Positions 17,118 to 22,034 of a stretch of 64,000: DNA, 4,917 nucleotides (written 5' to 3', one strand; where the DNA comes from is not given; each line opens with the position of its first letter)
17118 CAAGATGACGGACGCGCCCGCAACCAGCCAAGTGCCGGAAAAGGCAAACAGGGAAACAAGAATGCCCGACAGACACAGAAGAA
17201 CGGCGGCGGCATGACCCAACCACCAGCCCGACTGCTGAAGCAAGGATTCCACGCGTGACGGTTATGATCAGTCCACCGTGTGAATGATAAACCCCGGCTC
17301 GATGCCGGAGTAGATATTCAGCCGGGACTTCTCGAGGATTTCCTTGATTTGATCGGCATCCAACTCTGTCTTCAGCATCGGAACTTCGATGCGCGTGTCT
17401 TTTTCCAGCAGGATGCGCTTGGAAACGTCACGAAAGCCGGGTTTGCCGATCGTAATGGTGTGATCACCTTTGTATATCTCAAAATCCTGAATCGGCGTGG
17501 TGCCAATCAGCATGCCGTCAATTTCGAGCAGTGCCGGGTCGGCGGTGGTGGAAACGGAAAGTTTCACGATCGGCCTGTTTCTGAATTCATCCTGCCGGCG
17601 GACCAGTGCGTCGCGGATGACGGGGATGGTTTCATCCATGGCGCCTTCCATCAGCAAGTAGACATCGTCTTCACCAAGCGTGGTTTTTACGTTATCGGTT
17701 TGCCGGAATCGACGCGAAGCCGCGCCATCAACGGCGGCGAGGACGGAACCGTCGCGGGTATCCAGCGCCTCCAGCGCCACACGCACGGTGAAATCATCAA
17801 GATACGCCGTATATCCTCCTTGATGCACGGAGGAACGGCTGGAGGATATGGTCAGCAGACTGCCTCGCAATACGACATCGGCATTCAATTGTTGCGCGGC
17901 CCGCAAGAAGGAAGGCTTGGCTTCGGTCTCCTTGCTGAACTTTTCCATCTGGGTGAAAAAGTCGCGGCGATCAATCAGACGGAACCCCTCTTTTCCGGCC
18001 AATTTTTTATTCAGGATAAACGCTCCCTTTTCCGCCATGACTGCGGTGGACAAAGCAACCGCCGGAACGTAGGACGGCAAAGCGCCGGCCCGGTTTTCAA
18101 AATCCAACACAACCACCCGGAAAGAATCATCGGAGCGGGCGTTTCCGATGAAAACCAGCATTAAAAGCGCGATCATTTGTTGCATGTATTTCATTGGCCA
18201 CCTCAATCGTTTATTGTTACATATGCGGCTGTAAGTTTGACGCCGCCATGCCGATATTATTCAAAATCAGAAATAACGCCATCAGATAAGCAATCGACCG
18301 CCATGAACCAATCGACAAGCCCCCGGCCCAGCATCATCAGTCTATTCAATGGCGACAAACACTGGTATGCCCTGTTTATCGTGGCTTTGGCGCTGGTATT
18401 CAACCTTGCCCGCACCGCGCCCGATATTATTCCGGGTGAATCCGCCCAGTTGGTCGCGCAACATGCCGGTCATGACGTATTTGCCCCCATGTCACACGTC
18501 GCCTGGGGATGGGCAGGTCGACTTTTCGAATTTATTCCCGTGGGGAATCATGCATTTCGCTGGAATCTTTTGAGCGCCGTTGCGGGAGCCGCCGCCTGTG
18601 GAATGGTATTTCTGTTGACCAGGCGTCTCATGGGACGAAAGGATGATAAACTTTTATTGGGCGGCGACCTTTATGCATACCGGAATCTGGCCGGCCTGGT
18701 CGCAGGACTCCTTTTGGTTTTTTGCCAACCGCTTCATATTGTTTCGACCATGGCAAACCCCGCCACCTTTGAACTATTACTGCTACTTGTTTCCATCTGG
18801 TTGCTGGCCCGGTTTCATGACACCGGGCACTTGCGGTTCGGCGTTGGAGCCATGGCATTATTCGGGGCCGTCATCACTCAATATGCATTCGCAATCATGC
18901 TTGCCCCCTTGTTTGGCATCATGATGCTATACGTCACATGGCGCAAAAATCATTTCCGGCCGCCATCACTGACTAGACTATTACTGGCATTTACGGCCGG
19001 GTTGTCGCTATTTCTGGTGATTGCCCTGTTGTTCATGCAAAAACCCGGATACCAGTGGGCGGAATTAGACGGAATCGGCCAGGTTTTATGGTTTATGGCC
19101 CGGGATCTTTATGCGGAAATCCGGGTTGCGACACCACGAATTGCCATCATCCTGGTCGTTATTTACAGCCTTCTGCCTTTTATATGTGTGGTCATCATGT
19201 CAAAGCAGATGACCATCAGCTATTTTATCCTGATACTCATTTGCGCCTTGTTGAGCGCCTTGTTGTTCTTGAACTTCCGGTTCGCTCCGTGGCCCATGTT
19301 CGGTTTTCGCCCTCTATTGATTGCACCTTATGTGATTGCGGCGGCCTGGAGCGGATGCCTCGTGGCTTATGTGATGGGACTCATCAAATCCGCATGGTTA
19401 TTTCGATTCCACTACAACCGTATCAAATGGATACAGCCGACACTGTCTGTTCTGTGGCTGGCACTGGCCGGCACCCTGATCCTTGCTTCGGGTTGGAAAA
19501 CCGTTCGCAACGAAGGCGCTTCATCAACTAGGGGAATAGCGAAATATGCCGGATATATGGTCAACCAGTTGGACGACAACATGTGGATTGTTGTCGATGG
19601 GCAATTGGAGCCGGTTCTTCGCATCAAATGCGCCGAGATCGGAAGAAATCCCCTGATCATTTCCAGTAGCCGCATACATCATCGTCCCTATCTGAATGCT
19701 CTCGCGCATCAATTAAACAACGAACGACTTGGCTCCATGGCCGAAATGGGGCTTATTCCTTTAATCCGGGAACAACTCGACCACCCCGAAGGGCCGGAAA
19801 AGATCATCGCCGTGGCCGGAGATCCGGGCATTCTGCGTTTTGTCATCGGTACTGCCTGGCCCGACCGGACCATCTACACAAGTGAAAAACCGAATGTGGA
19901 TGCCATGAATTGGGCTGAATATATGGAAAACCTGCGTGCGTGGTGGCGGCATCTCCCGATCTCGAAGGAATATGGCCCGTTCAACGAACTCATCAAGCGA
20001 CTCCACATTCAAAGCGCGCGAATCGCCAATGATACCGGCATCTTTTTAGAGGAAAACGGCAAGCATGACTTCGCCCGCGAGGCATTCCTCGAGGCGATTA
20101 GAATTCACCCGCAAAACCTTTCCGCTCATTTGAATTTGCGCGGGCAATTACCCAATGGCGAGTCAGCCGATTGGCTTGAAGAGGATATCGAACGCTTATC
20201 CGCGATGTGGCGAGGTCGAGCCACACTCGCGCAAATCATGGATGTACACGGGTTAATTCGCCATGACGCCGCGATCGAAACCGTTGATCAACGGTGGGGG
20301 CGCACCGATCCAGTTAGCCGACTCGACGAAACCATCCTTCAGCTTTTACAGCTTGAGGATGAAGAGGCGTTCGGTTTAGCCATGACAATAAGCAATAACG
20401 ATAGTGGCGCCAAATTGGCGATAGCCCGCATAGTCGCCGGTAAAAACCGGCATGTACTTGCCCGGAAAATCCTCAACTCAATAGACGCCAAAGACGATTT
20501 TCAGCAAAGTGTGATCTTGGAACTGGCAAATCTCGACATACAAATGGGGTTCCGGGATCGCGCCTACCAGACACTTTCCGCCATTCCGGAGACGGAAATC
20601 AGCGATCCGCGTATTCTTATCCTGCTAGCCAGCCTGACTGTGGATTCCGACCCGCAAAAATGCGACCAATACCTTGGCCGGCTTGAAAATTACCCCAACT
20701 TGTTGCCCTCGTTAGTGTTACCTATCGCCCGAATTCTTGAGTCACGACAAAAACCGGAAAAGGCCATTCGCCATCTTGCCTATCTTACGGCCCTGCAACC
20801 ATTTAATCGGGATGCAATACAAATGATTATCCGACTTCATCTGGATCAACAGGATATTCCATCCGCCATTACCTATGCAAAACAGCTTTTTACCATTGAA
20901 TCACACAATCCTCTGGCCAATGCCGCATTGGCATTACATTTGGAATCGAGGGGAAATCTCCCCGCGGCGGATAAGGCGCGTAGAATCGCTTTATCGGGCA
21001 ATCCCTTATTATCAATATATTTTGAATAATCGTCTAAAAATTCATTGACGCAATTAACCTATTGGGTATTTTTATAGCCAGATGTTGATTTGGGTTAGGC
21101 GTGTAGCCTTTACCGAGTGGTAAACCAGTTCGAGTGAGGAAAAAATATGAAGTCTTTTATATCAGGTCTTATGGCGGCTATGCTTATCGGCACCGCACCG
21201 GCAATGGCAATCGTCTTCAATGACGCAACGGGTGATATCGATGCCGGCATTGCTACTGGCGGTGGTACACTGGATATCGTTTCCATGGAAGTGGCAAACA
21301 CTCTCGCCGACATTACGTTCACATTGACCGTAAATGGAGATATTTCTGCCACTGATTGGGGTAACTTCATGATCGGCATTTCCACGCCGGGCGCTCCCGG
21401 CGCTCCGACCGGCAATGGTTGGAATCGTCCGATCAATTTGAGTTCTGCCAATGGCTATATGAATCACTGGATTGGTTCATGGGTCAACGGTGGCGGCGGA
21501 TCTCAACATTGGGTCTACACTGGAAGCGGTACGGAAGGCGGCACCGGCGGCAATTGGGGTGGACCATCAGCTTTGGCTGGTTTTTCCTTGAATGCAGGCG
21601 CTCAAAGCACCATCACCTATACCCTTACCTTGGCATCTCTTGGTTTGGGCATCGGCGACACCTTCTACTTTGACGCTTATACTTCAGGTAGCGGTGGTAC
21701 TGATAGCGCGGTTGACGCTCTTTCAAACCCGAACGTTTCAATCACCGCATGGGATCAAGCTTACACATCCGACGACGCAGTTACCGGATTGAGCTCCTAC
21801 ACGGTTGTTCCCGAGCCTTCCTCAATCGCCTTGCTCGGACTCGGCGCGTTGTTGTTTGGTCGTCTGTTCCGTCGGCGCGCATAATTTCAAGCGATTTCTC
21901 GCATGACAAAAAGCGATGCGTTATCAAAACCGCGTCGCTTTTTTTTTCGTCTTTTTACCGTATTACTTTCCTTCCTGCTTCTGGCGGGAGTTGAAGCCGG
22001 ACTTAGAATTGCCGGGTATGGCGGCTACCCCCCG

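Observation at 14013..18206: Four-gene secreted/envelope operon built around an undescribed beta-solenoid repeat protein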

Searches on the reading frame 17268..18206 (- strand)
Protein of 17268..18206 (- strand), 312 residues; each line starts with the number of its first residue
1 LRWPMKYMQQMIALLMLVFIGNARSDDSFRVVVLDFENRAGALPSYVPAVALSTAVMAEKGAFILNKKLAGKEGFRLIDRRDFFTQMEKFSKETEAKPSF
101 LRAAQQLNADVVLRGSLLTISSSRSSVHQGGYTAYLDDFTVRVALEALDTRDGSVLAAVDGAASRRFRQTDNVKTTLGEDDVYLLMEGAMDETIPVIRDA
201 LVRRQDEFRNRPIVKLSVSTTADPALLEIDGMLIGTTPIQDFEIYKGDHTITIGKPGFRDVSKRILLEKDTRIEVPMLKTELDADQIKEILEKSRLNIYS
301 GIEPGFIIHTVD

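Call 3: search_protein_families(library=pfam, proteins=[window:17268-18206:-], max_evalue=0.1)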
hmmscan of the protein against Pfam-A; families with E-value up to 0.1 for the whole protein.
window:17268-18206:- (312 aa): 2 families
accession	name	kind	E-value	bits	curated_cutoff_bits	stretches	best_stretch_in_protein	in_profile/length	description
PF08308.17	PEGA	-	6.6e-10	39.2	20.8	1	215-275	3-63/71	PEGA domain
PF03783.19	CsgG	-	0.00038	20.3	20.8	1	27-164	8-151/210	Curli production assembly/transport component CsgG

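Call 4: search_protein_families(library=ncbifam, proteins=[window:17268-18206:-], max_evalue=0.1)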
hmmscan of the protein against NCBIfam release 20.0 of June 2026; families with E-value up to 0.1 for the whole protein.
window:17268-18206:- (312 aa): 1 family
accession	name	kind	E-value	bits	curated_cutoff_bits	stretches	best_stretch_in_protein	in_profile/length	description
NF047815.1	LIC10124_lipo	equivalog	1.3e-05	24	650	1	215-267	199-251/516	LIC10124 family lipoprotein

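Call 53: find_homologous_proteins(query=window:17268-18194:-)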
Query window:17268-18194:- (308 aa): 213 proteins with E <= 0.001 among 5128 candidates; the best 120 are listed.
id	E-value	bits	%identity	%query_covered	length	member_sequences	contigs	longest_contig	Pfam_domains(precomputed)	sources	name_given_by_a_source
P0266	1.9e-186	636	100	96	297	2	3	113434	PF08308.18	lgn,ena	-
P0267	8.5e-169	578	85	100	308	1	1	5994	PF08308.18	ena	-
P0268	2.8e-154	530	77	100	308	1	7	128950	PF08308.18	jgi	-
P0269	1.1e-147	509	75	100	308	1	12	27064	PF08308.18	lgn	-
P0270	1.9e-147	508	73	100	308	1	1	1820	PF08308.18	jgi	jgi:PEGA domain/Curli production assembly/transport component CsgG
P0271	8.1e-147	506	73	100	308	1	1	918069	PF08308.18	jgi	-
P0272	3.8e-146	504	73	100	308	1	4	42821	PF08308.18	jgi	jgi:hypothetical protein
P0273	7.2e-146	503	73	100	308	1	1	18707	PF08308.18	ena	-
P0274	9.5e-146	502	73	100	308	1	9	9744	PF08308.18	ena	-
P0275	2.5e-145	501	73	100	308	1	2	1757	PF08308.18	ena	-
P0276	2.6e-145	501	73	100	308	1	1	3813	PF08308.18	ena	-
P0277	3.3e-145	501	73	100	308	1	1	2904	PF08308.18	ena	-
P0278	3.4e-145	501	73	100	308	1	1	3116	PF08308.18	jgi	jgi:hypothetical protein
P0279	5.0e-145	500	71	100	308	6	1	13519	PF08308.18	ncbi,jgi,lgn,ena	-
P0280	6.6e-145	500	73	100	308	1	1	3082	PF08308.18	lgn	-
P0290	2.2e-138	478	70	98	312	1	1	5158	PF08308.18,PF03783.21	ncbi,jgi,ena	jgi:hypothetical protein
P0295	4.4e-130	451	71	94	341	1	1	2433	PF08308.18,PF03783.21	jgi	jgi:hypothetical protein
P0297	1.6e-129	449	70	98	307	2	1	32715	PF08308.18,PF03783.21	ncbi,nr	ncbi:MAG TPA: PEGA domain-containing protein [Kiritimatiellia bacterium]|nr:PEGA domain-containing p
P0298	1.7e-129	449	68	100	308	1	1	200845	PF08308.18,PF03783.21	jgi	-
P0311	5.4e-94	333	63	79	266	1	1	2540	PF08308.18,PF03783.21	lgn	-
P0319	1.6e-89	318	53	92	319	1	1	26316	PF08308.18,PF03783.21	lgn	-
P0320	1.6e-89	318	52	92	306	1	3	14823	PF08308.18,PF03783.21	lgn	-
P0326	1.0e-88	315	52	92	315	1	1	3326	PF08308.18,PF03783.21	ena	-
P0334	1.6e-87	311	50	99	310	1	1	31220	PF08308.18,PF03783.21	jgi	jgi:hypothetical protein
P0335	1.7e-87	311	50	99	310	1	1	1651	PF08308.18,PF03783.21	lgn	-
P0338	6.0e-87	310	50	99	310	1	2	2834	PF08308.18,PF03783.21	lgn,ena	-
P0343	1.6e-86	308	50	99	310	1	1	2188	PF08308.18,PF03783.21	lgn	-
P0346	5.8e-86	306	48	100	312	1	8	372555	PF08308.18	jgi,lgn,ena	jgi:hypothetical protein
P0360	6.8e-85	303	50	94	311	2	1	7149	PF08308.18,PF03783.21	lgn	-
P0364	1.9e-84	301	48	99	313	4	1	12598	PF08308.18,PF03783.21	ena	-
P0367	2.7e-84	301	48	99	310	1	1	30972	PF08308.18,PF03783.21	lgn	-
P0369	3.5e-84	300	48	100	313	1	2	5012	PF08308.18,PF03783.21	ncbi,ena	-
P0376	1.3e-83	299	48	100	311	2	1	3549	PF08308.18,PF03783.21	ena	-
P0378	3.0e-83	297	48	100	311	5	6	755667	PF08308.18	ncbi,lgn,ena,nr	ncbi:MAG: PEGA domain-containing protein [Kiritimatiellae bacterium]|nr:PEGA domain-containing prote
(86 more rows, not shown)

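Call 54: find_encoding_contigs(protein=P0378, flank=6000, max_places=1)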
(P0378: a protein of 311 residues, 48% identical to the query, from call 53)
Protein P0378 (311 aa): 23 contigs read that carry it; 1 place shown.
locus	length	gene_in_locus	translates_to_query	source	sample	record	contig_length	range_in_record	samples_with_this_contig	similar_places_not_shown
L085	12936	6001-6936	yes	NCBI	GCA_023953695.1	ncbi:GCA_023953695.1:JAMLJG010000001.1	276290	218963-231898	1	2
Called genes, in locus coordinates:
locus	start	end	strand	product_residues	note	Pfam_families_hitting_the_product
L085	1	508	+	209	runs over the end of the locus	PF01351:RNase_HII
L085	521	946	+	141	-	PF02021:UPF0102, PF08378:NERD (weak)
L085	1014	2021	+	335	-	PF01464:SLT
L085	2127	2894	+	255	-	-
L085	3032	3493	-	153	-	PF05991:NYN_YacP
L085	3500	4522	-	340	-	PF00356:LacI, PF00532:Peripla_BP_1, PF13407:Peripla_BP_4, PF13377:Peripla_BP_3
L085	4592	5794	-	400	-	PF13432:TPR_16 (faint), PF07719:TPR_2 (faint), PF13428:TPR_14 (faint), PF14559:TPR_19 (faint)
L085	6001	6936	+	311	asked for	PF08308:PEGA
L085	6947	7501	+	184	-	PF04306:DUF456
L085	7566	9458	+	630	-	-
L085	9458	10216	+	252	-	PF00514:Arm (faint), PF02985:HEAT (faint), PF13513:HEAT_EZ (faint), PF13646:HEAT_2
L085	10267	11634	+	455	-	PF14821:Thr_synth_N, PF00291:PALP, PF24857:THR4_C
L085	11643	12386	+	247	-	PF02698:DUF218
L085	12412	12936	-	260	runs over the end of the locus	PF01182:Glucosamine_iso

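Call 55: find_encoding_contigs(protein=P0346, flank=6000, max_places=1)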
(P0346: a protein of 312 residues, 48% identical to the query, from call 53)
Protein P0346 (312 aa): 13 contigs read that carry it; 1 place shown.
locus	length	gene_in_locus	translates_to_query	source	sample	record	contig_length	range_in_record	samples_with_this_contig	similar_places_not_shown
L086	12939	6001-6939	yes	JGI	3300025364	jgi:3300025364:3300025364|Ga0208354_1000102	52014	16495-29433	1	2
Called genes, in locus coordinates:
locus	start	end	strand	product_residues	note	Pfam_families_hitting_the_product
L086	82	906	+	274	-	PF08543:Phos_pyr_kin, PF00294:PfkB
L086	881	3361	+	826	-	PF13567:DUF4131, PF03772:Competence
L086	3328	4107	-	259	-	PF01975:SurE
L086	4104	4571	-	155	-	PF13581:HATPase_c_2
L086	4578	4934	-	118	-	PF01740:STAS, PF13466:STAS_2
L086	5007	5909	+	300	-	-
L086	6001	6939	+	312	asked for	PF08308:PEGA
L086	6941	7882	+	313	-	PF03781:FGE-sulfatase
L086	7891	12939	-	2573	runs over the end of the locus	PF07719:TPR_2 (faint), PF12895:ANAPC3 (faint), PF13428:TPR_14 (faint), PF13525:YfiO (weak), PF01835:MG2, PF07703:A2M_BRD, PF00207:A2M, PF17973:bMG10 (weak), +5 more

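Call 62: search_protein_families(library=padloc, proteins=[window:17268-18194:-], max_evalue=0.01)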
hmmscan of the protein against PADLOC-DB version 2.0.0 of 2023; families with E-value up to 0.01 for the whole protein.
window:17268-18194:- (308 aa): 0 families

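Call 63: search_protein_families(library=phrogs, proteins=[window:17268-18194:-], max_evalue=0.01)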
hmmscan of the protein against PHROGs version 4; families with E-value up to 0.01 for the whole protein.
window:17268-18194:- (308 aa): 0 families

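Call 78: search_solved_structures(query=A3, max_evalue=1, show_alignments=2)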
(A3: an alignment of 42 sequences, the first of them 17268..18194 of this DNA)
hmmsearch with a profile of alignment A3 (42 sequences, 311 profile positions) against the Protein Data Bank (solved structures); distinct sequences matched with E-value up to 1: 5.
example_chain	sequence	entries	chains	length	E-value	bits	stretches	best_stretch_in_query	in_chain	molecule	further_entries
9okb_T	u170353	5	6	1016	0.034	16.2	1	20-125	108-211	bmCENP-T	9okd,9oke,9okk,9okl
7w5z_B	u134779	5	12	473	0.11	14.5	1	224-268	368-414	Protein phosphatase 2C, putative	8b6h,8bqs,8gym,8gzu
9eho_W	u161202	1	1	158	0.77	11.7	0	159-224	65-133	Large ribosomal subunit protein eL24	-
2vl6_A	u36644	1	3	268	0.96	11.4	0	181-245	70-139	MINICHROMOSOME MAINTENANCE PROTEIN MCM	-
6wnz_B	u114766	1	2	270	0.97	11.4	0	181-245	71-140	Minichromosome maintenance protein MCM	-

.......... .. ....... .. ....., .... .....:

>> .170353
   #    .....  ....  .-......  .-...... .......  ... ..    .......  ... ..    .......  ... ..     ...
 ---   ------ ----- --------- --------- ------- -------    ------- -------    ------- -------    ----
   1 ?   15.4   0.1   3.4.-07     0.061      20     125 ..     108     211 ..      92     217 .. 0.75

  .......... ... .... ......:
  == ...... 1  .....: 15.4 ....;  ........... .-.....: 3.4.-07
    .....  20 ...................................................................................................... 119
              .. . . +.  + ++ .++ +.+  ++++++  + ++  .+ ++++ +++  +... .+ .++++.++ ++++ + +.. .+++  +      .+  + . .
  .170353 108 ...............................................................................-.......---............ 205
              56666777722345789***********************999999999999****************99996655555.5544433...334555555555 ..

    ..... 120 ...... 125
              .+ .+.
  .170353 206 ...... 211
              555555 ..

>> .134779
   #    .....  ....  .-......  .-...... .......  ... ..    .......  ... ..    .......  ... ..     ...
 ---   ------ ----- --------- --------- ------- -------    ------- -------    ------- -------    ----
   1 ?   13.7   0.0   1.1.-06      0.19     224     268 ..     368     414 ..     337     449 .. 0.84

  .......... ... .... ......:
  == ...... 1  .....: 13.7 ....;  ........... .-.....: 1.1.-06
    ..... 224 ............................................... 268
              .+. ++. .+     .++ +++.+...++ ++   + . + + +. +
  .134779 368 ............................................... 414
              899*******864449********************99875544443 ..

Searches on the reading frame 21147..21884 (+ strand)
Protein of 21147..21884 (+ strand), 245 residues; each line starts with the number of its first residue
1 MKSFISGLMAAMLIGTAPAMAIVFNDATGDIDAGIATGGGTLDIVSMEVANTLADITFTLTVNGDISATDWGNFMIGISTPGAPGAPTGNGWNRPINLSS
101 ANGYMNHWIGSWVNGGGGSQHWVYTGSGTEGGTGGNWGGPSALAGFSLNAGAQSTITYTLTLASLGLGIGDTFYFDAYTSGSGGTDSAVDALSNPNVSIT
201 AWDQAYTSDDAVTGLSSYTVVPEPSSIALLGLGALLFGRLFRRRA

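Call 39: search_protein_families(library=pfam, proteins=[window:21147-21884:+], max_evalue=0.001)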
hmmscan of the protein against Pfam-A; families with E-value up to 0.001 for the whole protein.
window:21147-21884:+ (245 aa): 1 family
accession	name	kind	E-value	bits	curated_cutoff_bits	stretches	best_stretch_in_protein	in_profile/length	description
PF07589.16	PEP-CTERM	-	7.9e-06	26.2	20.7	1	221-244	2-24/24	PEP-CTERM motif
